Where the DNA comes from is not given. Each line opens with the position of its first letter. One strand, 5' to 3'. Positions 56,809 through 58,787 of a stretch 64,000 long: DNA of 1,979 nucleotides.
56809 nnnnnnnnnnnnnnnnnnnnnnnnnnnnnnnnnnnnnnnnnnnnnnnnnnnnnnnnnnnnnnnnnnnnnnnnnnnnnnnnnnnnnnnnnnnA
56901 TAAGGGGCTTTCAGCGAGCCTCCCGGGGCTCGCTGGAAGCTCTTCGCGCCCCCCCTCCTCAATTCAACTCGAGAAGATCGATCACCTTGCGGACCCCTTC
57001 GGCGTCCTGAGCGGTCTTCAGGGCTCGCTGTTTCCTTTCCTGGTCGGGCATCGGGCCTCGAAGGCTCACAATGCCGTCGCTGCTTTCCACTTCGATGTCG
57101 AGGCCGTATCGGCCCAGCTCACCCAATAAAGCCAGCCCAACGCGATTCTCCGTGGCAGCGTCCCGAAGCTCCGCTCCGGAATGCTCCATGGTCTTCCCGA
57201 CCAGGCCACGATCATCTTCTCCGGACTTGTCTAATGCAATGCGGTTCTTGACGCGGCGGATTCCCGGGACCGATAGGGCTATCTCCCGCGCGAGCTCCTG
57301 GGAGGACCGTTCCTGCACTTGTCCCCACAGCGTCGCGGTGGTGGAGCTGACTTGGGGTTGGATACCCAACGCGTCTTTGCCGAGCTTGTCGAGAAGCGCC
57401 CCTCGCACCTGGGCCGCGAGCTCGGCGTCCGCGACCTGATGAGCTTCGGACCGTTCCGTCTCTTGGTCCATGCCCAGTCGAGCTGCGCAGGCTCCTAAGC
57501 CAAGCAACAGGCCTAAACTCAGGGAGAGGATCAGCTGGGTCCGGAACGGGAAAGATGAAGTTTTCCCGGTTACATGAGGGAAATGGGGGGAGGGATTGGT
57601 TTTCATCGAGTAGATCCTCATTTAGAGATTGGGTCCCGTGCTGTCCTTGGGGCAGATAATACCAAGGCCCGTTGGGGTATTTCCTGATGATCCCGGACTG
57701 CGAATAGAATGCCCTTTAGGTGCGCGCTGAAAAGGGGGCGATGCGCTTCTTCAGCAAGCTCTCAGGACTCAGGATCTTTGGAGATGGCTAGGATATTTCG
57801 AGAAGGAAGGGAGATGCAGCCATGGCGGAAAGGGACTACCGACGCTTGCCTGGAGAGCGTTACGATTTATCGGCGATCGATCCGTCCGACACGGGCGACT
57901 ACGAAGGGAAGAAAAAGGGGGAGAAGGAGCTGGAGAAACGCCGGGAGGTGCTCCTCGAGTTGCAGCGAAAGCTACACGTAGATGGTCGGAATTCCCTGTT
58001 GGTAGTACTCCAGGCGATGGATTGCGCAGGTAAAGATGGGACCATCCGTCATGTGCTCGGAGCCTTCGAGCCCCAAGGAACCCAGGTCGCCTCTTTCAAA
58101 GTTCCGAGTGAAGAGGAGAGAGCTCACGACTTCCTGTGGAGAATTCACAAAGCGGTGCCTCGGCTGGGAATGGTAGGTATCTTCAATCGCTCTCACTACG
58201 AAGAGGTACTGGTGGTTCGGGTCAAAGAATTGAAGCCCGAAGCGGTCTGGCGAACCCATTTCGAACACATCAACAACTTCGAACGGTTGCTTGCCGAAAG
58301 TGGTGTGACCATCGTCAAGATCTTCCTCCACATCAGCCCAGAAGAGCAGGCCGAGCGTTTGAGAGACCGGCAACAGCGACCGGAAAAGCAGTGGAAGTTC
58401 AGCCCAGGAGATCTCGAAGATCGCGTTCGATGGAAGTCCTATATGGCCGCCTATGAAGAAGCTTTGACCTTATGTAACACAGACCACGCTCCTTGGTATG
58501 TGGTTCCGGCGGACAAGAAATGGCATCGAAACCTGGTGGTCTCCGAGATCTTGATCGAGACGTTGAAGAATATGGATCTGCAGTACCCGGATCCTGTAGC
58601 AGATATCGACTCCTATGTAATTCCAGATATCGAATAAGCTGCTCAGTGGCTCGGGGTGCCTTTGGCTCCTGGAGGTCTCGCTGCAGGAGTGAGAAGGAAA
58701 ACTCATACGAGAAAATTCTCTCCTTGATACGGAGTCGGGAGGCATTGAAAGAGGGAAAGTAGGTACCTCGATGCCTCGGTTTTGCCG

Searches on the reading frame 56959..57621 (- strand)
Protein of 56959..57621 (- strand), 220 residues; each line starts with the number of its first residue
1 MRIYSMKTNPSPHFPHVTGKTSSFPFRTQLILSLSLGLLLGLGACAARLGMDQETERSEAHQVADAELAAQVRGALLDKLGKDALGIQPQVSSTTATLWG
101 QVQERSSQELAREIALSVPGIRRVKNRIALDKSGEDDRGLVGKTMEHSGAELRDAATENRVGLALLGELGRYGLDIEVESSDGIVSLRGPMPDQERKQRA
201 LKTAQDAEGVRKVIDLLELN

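Call 13: search_protein_families(library=pfam, proteins=[window:56959-57621:-], max_evalue=0.001)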
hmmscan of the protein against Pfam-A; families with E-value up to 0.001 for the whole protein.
window:56959-57621:- (220 aa): 1 family
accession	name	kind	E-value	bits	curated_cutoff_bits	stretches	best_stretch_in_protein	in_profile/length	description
PF04972.22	BON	-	1.7e-23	83.1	27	2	65-130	2-67/69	BON domain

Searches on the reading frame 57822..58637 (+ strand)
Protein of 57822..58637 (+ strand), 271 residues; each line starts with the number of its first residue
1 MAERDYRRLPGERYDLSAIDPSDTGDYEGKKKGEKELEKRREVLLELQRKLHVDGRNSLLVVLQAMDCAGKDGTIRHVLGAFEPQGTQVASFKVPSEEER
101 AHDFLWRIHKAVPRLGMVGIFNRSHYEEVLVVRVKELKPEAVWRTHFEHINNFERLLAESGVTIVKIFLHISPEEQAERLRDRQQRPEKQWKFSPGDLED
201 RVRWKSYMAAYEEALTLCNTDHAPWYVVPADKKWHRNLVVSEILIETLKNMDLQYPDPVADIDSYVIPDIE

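Call 13: search_protein_families(library=pfam, proteins=[window:57822-58637:+], max_evalue=0.001)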
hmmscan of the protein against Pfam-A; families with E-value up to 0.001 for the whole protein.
window:57822-58637:+ (271 aa): 1 family
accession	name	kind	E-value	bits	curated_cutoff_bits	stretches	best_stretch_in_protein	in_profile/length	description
PF03976.20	PPK2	-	9.2e-76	254.8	22.3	1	30-254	4-227/229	Polyphosphate kinase 2 (PPK2)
